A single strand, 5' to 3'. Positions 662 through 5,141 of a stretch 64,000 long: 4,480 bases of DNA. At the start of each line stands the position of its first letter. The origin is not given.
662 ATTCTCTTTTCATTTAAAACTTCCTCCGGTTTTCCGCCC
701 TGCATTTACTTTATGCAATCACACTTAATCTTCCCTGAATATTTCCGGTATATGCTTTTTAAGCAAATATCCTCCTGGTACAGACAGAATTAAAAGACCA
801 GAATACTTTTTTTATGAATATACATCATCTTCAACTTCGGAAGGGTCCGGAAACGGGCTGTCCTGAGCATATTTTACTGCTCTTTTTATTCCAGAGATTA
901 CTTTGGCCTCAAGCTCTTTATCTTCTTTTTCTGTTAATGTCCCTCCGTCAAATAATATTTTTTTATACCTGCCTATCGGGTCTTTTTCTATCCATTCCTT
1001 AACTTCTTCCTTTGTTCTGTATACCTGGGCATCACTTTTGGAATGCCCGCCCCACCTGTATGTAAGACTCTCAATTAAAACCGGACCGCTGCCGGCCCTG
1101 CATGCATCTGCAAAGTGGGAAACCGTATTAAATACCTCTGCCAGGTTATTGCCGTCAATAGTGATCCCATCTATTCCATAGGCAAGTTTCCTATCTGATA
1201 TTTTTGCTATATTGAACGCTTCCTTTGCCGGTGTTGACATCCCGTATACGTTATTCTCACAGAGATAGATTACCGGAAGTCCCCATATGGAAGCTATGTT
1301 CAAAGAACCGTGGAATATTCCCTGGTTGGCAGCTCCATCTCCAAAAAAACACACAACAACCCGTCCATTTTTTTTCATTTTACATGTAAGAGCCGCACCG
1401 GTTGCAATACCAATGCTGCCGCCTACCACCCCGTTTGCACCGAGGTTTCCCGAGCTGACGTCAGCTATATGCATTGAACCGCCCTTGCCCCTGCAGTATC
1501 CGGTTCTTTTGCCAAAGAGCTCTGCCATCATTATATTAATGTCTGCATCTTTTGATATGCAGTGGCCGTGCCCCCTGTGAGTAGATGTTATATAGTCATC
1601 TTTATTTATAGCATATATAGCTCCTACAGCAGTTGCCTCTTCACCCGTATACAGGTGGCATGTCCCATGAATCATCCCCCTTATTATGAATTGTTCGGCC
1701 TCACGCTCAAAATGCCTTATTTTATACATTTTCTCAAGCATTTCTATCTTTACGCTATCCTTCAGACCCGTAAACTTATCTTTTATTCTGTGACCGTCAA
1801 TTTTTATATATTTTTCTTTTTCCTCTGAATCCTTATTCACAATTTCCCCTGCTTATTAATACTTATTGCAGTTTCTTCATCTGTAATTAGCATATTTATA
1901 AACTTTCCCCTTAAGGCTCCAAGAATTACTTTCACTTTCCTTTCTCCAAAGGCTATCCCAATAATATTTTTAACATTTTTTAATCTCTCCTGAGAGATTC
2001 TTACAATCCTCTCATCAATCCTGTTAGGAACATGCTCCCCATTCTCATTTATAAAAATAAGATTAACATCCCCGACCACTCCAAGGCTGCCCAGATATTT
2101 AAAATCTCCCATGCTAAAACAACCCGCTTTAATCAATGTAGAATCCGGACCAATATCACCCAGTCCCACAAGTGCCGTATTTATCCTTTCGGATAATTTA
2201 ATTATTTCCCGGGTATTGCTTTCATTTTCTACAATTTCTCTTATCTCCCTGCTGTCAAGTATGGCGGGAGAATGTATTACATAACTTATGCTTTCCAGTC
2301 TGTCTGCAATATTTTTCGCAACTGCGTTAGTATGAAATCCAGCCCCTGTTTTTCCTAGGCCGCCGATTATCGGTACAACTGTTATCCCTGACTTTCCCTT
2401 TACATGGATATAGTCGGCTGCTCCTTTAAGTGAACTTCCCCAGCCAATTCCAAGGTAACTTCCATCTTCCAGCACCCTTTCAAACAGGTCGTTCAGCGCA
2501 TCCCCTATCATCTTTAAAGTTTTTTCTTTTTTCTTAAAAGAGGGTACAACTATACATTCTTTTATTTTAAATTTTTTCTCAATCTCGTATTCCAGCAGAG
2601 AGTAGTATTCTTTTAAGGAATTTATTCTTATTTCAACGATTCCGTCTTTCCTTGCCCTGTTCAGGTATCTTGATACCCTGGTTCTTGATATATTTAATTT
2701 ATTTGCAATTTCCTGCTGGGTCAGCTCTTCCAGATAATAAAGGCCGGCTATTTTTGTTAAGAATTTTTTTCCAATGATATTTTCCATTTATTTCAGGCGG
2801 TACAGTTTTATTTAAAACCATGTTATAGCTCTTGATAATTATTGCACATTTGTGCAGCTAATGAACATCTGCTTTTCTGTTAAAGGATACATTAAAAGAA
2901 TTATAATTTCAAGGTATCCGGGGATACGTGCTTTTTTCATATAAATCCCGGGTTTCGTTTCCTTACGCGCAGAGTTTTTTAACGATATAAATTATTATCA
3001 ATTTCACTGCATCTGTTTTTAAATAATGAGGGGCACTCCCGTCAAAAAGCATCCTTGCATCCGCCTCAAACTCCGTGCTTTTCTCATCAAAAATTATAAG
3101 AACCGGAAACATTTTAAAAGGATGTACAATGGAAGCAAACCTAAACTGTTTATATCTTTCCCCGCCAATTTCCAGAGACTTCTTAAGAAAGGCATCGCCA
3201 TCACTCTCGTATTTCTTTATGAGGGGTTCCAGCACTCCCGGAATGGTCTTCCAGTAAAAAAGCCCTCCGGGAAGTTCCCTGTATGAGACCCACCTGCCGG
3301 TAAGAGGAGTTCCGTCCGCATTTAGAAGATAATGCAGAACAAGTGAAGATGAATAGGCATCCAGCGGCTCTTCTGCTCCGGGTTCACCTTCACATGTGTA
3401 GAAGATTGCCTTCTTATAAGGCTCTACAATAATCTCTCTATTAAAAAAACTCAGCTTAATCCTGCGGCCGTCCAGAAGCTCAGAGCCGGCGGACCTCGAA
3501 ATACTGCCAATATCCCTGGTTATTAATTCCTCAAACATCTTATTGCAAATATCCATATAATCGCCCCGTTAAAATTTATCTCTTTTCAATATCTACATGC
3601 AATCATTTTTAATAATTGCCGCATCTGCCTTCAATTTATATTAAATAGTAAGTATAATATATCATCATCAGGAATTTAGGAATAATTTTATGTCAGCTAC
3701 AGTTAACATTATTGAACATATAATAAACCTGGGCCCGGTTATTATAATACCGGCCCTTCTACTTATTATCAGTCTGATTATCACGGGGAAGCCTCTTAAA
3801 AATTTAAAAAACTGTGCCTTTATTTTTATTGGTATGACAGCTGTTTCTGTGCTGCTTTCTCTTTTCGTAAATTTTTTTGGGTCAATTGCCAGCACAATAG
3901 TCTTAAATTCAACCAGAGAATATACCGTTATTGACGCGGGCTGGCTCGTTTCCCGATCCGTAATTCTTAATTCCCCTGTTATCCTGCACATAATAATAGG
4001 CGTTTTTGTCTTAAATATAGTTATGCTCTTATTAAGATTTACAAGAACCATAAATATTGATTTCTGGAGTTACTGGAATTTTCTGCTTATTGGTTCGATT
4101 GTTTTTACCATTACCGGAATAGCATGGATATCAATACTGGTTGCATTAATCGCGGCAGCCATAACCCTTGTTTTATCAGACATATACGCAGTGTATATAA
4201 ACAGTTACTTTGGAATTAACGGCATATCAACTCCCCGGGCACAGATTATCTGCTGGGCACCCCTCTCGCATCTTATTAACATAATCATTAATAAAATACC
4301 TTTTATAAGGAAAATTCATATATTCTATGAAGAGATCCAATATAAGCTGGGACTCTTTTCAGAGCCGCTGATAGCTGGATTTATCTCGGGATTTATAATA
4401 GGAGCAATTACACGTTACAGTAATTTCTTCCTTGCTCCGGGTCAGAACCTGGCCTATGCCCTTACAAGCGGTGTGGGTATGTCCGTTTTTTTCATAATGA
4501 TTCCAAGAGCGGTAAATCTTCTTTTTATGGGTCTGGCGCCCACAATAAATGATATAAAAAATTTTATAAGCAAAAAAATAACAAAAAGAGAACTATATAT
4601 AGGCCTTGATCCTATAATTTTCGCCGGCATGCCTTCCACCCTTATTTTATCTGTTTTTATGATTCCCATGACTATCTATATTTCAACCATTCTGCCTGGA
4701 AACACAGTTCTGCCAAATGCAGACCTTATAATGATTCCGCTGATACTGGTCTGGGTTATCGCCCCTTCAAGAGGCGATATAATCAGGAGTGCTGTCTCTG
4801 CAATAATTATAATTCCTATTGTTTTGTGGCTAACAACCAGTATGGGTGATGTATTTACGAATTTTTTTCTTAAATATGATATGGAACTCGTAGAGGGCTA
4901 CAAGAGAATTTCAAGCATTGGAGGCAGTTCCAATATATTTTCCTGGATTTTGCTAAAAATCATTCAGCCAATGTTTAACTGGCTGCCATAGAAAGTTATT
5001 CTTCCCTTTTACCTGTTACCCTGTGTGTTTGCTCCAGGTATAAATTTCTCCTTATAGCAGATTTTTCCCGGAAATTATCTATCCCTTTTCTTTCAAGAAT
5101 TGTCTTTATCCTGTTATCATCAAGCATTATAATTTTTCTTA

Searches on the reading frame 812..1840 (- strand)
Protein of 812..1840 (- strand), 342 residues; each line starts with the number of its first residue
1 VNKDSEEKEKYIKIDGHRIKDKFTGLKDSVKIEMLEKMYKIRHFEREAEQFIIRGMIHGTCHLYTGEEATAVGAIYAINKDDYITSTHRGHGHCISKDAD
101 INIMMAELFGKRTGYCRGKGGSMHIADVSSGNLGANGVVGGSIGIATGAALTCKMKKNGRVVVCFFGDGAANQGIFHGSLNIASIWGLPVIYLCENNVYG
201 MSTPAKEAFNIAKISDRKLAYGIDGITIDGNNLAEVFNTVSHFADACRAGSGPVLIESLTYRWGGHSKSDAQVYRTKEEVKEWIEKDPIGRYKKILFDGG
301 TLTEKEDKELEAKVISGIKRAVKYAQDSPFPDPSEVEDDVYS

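Call 8: search_protein_families(library=pfam, proteins=[window:812-1840:-], max_evalue=0.00001)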
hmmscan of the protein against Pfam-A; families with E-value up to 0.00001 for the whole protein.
window:812-1840:- (342 aa): 2 families
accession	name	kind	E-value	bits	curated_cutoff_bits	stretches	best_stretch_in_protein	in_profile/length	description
PF00676.26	E1_dh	-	2.8e-81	273.2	22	1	37-333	2-299/300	Dehydrogenase E1 component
PF02775.26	TPP_enzyme_C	-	4.4e-06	27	21.9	1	137-211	28-97/151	Thiamine pyrophosphate enzyme, C-terminal TPP binding domain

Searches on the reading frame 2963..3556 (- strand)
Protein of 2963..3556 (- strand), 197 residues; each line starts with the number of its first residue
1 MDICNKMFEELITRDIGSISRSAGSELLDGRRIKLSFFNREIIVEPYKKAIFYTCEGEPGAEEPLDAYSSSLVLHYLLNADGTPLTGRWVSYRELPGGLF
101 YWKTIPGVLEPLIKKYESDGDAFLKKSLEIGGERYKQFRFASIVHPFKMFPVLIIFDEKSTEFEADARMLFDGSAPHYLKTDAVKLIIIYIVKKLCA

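Call 8: search_protein_families(library=pfam, proteins=[window:2963-3556:-], max_evalue=0.00001)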
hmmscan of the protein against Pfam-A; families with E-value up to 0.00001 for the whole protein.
window:2963-3556:- (197 aa): 1 family
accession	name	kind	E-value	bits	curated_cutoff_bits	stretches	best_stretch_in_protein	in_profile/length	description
PF12654.12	DUF3786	-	5.3e-31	107.9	27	1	15-188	1-170/176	Domain of unknown function (DUF3786)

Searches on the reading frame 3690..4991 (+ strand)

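Call 8: search_protein_families(library=pfam, proteins=[window:3690-4991:+], max_evalue=0.00001)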
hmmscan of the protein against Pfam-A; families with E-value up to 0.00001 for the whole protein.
window:3690-4991:+ (433 aa): 1 family
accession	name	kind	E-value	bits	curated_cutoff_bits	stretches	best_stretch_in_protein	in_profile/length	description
PF03611.19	EIIC-GAT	-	7.6e-43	147.5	24.2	1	11-388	2-384/394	PTS system sugar-specific permease component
